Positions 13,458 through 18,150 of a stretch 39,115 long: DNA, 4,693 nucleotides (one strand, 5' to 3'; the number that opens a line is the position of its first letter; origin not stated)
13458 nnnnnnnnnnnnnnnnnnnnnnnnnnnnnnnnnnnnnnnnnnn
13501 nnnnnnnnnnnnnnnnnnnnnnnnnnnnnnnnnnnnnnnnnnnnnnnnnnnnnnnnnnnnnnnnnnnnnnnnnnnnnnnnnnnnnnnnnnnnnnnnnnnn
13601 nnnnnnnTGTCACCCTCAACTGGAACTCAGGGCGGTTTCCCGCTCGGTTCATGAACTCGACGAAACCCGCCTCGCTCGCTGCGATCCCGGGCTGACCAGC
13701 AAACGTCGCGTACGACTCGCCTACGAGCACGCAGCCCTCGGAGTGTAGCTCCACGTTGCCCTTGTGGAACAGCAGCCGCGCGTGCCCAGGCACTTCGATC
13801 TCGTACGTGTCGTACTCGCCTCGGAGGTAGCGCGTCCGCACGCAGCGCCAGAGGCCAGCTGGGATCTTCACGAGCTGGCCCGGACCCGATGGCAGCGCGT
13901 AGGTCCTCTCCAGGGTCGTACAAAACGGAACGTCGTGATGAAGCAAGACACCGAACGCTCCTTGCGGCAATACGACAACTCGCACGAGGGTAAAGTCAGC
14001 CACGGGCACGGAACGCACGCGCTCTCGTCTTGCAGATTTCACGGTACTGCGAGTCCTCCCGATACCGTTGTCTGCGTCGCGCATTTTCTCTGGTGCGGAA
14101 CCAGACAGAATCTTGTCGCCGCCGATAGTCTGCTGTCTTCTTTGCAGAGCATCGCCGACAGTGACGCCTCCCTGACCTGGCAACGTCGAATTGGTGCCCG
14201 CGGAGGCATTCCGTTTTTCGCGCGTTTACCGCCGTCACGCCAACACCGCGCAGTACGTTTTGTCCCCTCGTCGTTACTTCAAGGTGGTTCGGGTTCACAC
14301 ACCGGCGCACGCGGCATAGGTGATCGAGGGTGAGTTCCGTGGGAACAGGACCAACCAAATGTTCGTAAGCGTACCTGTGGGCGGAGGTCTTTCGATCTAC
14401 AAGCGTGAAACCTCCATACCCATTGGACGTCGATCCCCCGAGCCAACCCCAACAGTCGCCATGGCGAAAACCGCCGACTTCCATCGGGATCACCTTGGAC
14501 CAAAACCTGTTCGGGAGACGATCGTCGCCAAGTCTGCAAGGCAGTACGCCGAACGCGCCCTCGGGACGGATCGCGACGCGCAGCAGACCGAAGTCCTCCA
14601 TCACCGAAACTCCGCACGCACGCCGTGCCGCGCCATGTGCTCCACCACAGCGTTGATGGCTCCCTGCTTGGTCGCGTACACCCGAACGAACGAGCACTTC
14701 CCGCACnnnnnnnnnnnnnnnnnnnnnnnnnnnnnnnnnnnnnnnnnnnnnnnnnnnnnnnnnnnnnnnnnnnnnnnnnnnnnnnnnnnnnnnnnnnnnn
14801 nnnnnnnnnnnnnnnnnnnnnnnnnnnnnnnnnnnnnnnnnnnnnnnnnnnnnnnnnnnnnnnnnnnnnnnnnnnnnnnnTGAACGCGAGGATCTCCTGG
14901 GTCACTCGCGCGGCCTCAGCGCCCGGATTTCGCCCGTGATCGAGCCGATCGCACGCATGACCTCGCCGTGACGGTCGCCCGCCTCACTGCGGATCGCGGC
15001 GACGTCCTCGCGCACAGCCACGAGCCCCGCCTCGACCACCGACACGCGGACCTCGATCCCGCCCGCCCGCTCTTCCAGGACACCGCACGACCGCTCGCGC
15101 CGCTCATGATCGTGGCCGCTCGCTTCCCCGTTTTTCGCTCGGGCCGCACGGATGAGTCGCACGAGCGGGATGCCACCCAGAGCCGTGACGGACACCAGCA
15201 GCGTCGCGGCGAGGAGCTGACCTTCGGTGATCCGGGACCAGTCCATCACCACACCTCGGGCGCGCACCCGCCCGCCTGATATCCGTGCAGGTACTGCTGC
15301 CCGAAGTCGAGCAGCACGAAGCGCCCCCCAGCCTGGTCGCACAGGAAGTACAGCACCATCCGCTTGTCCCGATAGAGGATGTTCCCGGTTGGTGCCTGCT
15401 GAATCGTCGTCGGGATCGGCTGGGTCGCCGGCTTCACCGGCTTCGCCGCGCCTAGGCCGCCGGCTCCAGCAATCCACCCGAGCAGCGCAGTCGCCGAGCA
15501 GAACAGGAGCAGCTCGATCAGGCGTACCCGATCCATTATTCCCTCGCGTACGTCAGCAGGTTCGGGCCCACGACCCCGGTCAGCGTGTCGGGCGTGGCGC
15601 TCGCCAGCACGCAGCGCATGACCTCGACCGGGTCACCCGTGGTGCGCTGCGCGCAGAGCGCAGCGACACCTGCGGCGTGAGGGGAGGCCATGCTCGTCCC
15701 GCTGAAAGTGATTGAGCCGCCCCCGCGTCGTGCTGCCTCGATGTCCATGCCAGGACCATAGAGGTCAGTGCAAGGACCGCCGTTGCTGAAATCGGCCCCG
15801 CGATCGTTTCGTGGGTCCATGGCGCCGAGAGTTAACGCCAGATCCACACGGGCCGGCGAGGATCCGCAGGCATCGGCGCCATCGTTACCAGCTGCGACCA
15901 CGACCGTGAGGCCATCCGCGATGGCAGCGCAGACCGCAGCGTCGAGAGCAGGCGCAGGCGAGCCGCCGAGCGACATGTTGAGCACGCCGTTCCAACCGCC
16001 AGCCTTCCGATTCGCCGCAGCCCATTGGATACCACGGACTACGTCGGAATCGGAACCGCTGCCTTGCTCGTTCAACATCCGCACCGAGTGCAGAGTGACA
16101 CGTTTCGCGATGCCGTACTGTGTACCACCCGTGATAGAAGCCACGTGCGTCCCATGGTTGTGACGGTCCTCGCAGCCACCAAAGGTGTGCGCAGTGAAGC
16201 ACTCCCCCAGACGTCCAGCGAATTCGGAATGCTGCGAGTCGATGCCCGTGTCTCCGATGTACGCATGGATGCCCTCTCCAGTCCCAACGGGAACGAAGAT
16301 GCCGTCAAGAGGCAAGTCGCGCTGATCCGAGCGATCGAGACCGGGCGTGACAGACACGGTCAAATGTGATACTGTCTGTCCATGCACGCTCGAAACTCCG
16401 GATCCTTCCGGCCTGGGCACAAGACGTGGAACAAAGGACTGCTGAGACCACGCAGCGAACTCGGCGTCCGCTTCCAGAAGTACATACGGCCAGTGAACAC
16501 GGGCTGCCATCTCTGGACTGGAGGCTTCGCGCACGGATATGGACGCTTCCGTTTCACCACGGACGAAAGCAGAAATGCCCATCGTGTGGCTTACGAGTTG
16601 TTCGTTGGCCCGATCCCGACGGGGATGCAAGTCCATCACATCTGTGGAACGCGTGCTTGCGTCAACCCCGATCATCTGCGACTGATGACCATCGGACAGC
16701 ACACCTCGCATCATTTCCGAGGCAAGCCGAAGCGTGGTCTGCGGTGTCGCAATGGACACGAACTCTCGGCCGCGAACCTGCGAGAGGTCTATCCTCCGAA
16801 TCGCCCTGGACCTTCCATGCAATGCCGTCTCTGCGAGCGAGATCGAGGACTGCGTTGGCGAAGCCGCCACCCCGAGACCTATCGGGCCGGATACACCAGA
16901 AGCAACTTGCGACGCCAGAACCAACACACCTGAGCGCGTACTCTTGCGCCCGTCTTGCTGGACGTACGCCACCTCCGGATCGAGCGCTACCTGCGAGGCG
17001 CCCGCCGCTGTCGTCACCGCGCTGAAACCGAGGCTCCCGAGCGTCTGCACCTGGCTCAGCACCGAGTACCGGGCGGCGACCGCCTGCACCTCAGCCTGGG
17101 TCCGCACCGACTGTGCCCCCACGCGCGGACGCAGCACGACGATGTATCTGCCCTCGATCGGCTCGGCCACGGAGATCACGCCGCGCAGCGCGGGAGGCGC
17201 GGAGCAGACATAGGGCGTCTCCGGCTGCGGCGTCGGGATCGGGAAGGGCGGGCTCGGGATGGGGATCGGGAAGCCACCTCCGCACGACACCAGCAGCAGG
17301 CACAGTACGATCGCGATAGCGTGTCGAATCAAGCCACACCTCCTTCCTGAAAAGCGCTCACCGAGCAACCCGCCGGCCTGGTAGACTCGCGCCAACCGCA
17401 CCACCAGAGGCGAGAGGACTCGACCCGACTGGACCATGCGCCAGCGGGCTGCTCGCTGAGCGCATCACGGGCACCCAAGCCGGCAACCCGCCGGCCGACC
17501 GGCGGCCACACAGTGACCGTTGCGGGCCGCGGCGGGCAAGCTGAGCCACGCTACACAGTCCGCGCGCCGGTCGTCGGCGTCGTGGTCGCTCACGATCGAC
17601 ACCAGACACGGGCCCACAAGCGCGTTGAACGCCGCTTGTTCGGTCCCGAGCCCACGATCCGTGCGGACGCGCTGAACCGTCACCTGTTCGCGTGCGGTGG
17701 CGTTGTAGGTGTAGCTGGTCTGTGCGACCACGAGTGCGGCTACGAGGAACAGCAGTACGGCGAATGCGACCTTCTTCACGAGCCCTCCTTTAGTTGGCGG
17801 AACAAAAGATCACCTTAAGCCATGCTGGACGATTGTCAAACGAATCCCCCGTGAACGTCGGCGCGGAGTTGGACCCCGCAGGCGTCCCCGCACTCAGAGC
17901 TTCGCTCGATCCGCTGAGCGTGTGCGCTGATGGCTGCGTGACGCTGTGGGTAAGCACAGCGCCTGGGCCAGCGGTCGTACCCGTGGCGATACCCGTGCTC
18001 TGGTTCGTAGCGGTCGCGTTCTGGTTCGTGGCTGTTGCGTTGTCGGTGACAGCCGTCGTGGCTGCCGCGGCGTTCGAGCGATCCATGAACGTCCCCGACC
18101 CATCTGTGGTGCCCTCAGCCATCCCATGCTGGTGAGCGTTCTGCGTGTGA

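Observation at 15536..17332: HNH homing-endonuclease gene nested antisense, in exact codon register, inside an uninterrupted subtilase ORF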

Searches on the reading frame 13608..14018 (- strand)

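Call 44: search_protein_families(library=phrogs, proteins=[window:13608-14018:-], max_evalue=0.00001)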
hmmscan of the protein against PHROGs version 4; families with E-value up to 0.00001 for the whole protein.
window:13608-14018:- (137 aa): 1 family
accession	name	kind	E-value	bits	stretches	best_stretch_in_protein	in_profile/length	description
phrog_1501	-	unknown function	3.3e-10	41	1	17-134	18-150/159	-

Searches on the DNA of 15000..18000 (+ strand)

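Call 7: search_dna_similar(query=window:15000-18000:+, collection=phages, mode=distant, max_rows=20)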
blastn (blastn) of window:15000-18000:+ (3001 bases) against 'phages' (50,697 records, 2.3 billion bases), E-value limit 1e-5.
No match.
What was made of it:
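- Tried and rejected: DNA search of the region against 50,697 phage records: no match (call 7).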

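Call 20: search_rna_families(source=window, start=16100, end=17200, threshold=evalue, max_evalue=1)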
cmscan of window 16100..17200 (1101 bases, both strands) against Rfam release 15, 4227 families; matches with E-value up to 1: 0.
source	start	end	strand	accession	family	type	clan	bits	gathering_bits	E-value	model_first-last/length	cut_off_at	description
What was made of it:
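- On Group I intron: No Rfam match at E up to 1 on either strand of 16100..17200 (call 20).
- Closest known: Group I intron-encoded HNH enzymes such as I-HmuI. Different: There is no ribozyme: no Rfam hit (call 20) and only 21-27 nt outside the ORF.
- Tried and rejected: Group I intron or any Rfam family: none (call 20).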
